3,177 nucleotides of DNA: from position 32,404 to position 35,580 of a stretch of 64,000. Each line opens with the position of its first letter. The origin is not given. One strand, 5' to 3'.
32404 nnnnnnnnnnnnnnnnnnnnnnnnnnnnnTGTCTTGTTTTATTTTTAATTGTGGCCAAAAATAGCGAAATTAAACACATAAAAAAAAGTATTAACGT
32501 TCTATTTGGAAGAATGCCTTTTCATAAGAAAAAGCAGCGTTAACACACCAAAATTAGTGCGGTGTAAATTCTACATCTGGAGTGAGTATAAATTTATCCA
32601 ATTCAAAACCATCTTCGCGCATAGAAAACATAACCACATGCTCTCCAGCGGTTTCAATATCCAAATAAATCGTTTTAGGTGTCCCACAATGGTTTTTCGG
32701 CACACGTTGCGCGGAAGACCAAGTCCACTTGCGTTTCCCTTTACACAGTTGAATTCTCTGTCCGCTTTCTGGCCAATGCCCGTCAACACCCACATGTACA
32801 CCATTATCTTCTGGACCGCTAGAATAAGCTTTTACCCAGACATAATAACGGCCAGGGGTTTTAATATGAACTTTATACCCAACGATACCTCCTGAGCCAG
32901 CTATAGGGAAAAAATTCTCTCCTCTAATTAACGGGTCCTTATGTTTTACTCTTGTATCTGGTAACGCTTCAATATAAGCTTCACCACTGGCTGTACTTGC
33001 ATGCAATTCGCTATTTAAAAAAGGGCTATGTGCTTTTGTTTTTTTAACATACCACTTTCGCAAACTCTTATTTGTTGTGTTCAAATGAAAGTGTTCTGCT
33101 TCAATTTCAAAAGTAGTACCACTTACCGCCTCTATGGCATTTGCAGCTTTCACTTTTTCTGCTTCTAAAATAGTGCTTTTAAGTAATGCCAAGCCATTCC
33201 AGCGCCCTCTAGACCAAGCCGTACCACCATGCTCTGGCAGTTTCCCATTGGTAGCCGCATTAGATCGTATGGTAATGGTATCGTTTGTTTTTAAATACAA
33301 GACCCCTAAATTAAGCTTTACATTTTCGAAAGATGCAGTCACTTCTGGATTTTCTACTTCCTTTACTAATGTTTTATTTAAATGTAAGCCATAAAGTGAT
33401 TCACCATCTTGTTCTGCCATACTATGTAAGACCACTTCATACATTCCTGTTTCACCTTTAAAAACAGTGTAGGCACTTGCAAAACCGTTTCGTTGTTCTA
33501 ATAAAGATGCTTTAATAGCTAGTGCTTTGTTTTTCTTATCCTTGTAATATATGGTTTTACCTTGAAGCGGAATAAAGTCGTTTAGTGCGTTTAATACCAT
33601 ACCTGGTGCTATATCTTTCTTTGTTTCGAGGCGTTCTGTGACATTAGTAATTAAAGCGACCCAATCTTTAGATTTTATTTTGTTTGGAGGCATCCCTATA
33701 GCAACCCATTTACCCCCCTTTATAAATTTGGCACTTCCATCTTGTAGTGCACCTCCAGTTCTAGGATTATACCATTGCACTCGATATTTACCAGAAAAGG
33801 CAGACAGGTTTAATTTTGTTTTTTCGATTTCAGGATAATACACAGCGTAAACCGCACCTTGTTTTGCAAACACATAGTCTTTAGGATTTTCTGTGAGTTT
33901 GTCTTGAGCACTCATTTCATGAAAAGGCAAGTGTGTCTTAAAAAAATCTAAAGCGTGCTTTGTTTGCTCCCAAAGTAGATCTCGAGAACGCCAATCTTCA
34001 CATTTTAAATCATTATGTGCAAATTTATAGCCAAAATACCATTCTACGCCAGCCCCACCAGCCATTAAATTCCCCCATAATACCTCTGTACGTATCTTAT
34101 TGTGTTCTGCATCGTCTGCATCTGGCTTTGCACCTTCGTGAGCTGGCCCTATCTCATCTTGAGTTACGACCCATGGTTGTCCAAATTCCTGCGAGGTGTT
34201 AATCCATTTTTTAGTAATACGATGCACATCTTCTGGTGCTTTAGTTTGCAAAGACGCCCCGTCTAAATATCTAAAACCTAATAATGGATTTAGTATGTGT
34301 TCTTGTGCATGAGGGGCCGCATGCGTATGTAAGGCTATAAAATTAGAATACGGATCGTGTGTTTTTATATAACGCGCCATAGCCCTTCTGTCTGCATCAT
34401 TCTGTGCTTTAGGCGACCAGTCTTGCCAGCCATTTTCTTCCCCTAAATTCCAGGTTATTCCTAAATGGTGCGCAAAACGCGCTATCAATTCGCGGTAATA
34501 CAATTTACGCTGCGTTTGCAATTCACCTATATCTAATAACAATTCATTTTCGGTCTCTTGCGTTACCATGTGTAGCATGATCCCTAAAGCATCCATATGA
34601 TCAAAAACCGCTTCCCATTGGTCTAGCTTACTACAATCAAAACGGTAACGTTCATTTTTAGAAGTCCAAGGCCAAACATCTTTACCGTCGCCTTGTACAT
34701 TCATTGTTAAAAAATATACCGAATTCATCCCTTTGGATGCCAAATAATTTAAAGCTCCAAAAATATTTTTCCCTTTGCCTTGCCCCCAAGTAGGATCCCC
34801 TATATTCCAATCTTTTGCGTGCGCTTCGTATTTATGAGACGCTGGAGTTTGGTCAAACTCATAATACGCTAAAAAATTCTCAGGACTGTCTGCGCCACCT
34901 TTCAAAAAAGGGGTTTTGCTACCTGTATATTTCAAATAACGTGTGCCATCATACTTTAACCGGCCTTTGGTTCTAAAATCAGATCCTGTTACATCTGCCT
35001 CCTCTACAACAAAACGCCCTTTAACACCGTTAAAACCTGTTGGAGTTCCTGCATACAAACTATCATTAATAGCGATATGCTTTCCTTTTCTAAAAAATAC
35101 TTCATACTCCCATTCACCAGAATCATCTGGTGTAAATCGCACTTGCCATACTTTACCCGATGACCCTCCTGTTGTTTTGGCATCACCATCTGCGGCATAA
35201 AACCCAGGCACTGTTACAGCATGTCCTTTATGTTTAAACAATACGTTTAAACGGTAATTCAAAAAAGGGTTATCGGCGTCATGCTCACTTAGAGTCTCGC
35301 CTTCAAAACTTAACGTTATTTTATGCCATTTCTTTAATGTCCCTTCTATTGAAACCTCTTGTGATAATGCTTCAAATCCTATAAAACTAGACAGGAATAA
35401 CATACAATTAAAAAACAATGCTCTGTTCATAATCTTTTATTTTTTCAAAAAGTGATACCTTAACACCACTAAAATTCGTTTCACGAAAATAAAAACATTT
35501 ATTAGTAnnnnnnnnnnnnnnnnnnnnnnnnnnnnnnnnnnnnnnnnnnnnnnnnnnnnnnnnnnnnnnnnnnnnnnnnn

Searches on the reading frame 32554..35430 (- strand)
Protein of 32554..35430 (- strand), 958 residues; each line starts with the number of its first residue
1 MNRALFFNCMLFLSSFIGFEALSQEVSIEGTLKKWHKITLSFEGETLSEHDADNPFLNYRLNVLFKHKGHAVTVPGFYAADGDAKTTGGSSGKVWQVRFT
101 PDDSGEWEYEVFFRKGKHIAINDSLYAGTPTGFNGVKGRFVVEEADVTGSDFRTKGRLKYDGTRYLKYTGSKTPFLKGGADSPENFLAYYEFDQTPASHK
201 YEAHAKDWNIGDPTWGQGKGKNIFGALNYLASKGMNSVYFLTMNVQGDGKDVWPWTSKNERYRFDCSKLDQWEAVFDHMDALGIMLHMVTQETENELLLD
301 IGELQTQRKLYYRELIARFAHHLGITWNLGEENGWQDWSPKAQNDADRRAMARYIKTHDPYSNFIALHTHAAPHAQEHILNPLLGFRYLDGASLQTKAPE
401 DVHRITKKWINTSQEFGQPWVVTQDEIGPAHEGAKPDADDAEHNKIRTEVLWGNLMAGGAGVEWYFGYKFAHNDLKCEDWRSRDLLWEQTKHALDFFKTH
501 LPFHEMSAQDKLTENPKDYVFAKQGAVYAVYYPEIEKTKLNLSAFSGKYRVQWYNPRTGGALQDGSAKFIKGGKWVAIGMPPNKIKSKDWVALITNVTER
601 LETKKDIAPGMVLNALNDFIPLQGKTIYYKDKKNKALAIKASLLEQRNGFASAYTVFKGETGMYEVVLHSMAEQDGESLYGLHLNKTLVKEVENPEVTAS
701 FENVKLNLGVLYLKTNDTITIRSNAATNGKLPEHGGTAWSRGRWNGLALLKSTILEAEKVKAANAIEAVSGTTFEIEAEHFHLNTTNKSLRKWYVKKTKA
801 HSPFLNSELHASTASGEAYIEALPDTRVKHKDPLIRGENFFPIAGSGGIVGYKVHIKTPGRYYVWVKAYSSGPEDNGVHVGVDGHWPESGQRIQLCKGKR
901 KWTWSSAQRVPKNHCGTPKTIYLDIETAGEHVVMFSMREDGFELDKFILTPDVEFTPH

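Call 80: search_protein_families(library=pfam, proteins=[window:32554-35430:-], max_evalue=0.001)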
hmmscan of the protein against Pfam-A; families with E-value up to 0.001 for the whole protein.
window:32554-35430:- (958 aa): 3 families
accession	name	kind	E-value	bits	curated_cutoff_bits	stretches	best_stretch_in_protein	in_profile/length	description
PF16586.11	DUF5060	-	3.5e-21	75.7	27.2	1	31-113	1-69/70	Domain of unknown function (DUF5060)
PF12904.13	Collagen_bind_2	-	5.1e-09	36.3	22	1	514-593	12-90/92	Putative collagen-binding domain of a collagenase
PF17829.7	GH115_C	-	0.0009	19.5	24.1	0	845-950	53-159/172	Glycosyl hydrolase family 115 C-terminal domain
